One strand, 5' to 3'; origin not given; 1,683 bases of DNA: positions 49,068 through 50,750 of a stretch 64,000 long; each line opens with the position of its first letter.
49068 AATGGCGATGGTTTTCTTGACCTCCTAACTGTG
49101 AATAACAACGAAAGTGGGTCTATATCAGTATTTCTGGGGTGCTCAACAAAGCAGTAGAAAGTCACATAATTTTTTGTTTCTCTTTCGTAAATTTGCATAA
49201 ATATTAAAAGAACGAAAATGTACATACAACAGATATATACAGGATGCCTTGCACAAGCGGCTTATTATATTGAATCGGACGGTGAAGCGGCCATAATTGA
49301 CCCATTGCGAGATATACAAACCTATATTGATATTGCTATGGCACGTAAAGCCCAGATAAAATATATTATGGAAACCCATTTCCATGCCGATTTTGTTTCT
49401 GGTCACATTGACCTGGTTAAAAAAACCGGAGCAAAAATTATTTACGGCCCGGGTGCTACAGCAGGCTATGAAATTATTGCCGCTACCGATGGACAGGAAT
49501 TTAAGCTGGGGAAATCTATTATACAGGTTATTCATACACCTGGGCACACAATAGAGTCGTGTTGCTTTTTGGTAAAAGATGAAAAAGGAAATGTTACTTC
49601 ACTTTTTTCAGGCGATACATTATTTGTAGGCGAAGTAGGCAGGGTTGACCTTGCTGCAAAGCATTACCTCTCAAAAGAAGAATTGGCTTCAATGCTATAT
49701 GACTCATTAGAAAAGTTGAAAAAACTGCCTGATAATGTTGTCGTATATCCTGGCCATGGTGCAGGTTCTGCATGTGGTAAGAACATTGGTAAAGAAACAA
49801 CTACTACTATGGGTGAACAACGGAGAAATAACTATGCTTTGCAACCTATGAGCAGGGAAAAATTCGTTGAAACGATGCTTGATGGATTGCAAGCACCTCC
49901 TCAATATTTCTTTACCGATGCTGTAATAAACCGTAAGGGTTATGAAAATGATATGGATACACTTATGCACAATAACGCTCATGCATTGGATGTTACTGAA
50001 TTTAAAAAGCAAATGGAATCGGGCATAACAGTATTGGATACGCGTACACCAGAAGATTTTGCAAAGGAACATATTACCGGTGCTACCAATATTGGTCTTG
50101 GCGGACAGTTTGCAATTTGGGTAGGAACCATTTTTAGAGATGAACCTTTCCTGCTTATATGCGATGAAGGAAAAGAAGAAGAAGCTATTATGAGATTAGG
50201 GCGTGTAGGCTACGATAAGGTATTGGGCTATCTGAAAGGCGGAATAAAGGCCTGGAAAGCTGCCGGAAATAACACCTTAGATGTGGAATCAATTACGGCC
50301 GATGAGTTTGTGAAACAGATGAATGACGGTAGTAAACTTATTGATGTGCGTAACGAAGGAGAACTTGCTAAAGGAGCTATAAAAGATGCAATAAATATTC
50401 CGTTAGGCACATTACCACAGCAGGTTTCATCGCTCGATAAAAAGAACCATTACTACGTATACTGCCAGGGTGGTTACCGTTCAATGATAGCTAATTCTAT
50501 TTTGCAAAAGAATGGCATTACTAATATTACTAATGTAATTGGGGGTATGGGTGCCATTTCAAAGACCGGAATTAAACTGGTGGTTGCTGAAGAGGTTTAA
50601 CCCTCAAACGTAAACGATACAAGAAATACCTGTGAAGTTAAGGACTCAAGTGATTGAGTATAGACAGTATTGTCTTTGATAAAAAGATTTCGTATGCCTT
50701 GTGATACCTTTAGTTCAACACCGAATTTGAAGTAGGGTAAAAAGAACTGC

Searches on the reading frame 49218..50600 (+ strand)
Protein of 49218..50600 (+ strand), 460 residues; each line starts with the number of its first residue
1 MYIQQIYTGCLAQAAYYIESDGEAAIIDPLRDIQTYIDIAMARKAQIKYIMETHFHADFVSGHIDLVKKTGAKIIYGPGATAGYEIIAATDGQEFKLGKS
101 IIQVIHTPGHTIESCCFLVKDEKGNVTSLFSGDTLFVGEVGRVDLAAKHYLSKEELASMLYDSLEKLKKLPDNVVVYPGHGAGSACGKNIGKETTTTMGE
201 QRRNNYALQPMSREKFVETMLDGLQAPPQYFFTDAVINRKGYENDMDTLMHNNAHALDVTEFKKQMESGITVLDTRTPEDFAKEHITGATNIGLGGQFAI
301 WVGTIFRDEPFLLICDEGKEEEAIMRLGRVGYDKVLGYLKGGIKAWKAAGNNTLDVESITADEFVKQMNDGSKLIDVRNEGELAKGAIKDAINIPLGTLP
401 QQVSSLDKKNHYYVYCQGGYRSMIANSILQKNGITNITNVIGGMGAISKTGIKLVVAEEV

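Call 74: search_protein_families(library=pfam, proteins=[window:49218-50600:+], max_evalue=0.01)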
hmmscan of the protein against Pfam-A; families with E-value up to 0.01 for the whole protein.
window:49218-50600:+ (460 aa): 2 families
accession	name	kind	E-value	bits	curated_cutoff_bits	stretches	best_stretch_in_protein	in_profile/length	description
PF00581.25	Rhodanese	-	2.6e-33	114.9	22.2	2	360-448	1-100/102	Rhodanese-like domain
PF00753.33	Lactamase_B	-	1.3e-18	68.1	22.7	1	9-180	2-196/196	Metallo-beta-lactamase superfamily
